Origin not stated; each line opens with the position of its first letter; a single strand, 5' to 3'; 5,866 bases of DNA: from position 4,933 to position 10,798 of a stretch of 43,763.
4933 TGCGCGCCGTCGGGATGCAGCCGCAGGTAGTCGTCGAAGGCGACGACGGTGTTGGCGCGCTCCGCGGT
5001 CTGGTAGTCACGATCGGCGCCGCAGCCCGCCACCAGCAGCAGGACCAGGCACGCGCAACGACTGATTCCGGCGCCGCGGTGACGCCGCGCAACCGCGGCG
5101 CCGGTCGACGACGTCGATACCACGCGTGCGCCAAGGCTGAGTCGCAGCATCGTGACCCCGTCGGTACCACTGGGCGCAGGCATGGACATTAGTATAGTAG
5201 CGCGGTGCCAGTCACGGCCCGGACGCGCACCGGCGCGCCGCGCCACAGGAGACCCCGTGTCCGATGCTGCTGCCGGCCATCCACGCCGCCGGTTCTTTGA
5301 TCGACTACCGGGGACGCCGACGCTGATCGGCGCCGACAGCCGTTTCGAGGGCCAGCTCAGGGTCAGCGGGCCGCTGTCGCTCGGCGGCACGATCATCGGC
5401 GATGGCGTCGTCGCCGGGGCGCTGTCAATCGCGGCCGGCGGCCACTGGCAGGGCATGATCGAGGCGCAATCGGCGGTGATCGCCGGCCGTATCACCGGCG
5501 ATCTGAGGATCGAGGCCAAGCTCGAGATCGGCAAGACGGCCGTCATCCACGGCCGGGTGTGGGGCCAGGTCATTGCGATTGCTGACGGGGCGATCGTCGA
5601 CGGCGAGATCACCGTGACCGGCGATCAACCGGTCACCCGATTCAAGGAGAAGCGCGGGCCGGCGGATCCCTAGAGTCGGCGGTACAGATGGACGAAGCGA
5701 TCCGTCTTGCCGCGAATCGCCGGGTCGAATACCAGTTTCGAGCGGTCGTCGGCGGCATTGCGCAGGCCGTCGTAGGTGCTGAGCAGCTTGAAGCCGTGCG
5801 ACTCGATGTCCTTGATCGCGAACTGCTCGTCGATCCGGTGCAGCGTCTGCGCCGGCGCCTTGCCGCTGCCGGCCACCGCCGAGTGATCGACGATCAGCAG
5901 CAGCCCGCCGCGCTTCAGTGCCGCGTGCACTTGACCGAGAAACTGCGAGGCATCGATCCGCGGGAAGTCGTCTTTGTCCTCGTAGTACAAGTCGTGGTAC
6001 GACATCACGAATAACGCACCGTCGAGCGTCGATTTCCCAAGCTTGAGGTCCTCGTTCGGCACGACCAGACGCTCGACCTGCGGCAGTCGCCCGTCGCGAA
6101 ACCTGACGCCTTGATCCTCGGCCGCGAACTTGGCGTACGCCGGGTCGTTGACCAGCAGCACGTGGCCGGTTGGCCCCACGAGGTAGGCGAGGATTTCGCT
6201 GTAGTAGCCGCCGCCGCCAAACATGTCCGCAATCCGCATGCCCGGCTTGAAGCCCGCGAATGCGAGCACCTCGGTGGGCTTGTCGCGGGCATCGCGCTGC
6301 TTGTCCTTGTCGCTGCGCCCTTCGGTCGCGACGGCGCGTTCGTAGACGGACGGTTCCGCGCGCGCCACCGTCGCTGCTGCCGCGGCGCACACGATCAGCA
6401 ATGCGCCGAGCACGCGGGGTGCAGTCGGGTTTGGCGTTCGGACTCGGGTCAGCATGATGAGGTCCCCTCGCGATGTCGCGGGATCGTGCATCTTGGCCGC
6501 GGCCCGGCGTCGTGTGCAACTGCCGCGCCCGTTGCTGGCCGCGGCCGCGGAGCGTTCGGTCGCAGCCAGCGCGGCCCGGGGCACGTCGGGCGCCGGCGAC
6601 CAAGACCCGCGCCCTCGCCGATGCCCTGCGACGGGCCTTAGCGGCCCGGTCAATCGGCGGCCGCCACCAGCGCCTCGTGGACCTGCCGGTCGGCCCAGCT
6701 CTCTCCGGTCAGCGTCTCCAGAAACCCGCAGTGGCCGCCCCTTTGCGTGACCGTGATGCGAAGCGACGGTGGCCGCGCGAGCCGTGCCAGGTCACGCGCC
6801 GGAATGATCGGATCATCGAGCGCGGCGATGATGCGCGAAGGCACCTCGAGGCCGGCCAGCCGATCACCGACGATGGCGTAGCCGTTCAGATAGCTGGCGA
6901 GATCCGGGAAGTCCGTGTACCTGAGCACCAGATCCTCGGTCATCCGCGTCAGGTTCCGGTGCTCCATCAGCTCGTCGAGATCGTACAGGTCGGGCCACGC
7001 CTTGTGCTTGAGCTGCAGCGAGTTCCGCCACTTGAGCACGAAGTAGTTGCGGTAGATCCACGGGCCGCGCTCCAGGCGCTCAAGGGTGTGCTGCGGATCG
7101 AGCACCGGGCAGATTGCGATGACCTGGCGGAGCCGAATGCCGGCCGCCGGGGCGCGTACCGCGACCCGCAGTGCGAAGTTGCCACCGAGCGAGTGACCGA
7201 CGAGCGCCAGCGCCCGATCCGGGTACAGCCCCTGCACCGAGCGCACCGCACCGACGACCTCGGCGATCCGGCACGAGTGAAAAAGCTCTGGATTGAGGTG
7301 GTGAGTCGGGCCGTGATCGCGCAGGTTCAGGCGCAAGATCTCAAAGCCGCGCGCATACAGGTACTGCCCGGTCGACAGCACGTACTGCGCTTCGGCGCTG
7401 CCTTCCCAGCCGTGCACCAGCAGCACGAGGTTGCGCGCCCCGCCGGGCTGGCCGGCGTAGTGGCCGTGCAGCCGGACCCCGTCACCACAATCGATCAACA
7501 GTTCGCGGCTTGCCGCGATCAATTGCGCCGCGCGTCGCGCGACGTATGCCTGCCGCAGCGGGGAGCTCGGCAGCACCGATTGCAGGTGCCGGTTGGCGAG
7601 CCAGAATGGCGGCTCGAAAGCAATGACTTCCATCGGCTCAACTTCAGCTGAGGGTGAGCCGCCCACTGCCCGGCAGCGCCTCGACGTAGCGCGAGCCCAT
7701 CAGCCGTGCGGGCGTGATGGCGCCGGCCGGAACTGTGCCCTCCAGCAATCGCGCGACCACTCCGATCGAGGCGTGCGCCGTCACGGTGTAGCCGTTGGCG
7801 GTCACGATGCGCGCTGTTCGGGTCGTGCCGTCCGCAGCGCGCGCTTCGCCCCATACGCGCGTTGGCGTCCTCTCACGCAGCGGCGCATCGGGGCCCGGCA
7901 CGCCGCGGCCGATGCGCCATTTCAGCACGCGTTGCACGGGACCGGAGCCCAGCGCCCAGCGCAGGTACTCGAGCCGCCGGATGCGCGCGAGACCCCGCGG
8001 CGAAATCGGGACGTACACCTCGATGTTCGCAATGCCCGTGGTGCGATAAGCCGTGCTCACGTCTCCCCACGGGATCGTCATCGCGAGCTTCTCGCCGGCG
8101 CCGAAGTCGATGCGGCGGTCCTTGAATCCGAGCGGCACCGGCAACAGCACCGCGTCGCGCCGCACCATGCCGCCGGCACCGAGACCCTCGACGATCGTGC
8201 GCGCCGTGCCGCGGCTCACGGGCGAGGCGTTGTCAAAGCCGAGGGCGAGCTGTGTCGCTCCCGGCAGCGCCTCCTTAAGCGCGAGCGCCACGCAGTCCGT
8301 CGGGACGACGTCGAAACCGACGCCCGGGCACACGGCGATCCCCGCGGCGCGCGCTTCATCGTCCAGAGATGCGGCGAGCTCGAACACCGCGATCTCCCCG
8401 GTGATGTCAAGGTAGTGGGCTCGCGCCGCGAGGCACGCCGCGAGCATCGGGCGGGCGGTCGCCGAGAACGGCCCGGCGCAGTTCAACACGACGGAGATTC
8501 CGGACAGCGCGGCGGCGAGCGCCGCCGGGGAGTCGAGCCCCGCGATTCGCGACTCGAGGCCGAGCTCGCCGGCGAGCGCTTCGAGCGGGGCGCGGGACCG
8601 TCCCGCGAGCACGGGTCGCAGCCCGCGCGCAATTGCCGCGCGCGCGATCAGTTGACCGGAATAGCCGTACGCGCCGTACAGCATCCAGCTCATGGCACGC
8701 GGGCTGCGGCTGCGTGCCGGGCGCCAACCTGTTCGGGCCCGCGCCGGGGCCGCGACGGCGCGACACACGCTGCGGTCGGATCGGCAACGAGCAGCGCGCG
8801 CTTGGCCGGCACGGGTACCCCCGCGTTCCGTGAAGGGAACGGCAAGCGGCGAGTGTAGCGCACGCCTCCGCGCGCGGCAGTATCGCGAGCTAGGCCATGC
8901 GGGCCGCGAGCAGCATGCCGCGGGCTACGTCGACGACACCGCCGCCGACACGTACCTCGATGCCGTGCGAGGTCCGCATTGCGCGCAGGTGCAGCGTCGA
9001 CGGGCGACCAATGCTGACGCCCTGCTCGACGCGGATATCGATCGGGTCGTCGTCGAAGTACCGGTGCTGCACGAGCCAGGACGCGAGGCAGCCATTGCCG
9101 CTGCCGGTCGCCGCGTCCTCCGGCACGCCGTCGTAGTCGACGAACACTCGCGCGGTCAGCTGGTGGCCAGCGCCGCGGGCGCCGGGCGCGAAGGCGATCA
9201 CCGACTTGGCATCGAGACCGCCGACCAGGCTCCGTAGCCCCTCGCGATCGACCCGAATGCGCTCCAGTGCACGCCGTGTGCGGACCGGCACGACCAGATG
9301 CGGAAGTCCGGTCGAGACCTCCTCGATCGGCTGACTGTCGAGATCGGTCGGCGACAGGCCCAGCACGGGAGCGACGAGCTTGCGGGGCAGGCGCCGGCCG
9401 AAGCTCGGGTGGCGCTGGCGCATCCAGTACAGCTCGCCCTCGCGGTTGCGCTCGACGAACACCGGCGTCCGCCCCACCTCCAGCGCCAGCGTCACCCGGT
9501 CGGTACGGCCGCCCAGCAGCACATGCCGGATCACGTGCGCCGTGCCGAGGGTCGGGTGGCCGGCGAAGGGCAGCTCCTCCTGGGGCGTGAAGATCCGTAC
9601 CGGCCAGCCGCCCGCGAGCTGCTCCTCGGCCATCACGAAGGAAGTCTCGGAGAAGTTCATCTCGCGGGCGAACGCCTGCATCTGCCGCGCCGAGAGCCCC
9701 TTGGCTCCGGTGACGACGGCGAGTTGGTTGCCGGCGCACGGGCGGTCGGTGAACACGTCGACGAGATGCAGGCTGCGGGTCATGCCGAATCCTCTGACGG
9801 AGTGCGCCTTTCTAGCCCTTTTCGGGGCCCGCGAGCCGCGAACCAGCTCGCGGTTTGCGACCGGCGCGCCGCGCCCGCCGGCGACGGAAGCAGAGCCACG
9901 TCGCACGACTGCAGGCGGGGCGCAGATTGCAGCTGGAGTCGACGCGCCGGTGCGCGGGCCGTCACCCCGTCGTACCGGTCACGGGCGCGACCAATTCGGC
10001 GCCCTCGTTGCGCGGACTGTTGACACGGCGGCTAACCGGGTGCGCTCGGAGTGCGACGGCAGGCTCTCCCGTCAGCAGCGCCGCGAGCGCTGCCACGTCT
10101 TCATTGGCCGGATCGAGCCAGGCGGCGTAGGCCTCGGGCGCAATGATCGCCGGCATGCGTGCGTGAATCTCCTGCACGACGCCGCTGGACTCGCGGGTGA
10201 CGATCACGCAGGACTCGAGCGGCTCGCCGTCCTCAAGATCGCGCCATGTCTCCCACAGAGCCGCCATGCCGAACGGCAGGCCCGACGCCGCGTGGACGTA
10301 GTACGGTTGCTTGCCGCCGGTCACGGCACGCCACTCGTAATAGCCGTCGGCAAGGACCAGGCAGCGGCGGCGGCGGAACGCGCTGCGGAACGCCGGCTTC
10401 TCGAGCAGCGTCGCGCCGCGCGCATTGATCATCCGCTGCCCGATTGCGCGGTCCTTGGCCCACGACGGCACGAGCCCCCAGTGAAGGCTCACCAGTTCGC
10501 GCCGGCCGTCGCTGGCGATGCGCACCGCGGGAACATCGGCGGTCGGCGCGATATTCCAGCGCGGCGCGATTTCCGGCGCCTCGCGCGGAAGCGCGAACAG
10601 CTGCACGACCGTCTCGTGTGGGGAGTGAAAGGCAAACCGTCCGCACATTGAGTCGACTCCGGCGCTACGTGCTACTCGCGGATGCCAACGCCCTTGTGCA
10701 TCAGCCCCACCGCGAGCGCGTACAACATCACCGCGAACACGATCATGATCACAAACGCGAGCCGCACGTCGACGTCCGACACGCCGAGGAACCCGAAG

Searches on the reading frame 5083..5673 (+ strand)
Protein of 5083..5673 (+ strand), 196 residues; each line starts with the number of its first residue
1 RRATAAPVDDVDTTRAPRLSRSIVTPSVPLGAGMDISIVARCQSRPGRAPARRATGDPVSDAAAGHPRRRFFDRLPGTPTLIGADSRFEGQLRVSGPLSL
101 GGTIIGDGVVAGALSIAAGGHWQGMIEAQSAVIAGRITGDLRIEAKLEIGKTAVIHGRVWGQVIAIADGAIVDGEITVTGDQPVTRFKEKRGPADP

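Call 19: search_protein_families(library=pfam, proteins=[window:5083-5673:+], max_evalue=0.00001)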
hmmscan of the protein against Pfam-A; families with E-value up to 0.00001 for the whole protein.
window:5083-5673:+ (196 aa): 1 family
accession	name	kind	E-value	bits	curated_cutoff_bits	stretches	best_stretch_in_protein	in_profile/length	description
PF04519.19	Bactofilin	-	5.1e-18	65.6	27.9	1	80-176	1-97/98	Polymer-forming cytoskeletal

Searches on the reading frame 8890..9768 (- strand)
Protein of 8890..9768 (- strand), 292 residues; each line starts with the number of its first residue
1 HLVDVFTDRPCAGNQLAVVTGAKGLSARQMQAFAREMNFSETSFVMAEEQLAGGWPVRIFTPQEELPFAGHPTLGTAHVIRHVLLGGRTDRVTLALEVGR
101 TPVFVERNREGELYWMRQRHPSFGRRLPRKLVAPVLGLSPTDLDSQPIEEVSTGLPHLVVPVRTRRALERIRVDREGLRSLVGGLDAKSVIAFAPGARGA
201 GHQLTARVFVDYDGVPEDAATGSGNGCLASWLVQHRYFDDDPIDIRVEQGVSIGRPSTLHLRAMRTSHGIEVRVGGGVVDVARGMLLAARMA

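Call 63: search_protein_families(library=ncbifam, proteins=[window:8890-9768:-], max_evalue=0.00001)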
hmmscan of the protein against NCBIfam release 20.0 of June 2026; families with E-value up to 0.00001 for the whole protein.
window:8890-9768:- (292 aa): 2 families
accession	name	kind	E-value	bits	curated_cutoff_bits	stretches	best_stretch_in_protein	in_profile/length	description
TIGR00654.1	PhzF_family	subfamily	3.1e-53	181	76.2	1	3-284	8-294/298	PhzF family phenazine biosynthesis isomerase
NF007625.0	PRK10281.1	equivalog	1.6e-41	142.5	386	1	2-282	7-293/301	PhzF family isomerase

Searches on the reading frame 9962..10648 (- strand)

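Call 63: search_protein_families(library=ncbifam, proteins=[window:9962-10648:-], max_evalue=0.00001)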
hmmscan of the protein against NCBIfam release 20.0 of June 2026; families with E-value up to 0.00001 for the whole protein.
window:9962-10648:- (228 aa): 1 family
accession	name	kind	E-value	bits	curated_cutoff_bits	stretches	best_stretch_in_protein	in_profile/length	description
NF007413.0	PRK09951.1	subfamily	2.6e-29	102.2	349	1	1-223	1-222/222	hypothetical protein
